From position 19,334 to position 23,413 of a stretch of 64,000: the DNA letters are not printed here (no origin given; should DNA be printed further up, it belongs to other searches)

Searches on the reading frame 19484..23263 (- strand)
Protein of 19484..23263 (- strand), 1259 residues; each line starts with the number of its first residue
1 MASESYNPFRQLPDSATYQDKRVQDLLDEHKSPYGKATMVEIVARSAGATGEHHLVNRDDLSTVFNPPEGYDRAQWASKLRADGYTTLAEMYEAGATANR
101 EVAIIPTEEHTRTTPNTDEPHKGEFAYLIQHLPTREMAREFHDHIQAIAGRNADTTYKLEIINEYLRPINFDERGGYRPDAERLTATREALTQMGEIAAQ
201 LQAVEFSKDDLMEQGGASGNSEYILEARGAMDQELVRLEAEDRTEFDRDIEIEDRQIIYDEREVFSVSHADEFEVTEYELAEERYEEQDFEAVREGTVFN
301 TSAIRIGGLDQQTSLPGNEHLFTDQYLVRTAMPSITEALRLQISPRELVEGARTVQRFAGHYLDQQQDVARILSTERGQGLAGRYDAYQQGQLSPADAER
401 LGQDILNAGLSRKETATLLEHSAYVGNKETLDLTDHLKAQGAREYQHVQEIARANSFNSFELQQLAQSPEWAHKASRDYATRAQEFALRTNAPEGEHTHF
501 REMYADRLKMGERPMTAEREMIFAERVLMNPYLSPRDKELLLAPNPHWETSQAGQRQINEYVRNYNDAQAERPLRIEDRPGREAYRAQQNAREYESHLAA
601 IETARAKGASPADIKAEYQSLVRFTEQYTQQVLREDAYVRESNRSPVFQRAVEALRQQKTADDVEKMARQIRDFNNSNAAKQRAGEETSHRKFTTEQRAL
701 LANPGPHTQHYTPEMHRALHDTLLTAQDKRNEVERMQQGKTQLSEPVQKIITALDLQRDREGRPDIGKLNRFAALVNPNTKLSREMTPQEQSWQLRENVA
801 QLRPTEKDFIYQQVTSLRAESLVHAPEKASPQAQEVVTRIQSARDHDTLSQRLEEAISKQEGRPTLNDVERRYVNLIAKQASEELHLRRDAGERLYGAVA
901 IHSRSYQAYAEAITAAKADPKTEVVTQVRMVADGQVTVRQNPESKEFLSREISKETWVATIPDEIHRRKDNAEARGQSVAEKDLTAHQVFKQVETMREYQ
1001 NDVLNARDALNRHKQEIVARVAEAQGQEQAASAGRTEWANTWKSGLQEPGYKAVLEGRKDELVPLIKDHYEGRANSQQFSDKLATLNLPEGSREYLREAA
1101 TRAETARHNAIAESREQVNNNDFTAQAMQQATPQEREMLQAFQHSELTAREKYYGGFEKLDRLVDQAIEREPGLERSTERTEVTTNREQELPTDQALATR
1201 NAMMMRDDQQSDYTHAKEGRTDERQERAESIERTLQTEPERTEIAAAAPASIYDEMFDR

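Call 18: search_protein_families(library=pfam, proteins=[window:19484-23263:-], max_evalue=0.001)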
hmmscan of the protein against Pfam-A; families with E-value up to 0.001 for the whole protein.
window:19484-23263:- (1259 aa): 0 families

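Call 92: search_solved_structures(query=window:19484-23263:-, max_evalue=0.01)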
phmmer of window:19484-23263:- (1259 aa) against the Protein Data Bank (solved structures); distinct sequences matched with E-value up to 0.01: 0.

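Call 93: search_protein_families(library=ncbifam, proteins=[window:19484-23263:-], max_evalue=0.01)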
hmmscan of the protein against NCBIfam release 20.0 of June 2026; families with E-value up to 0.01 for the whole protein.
window:19484-23263:- (1259 aa): 0 families
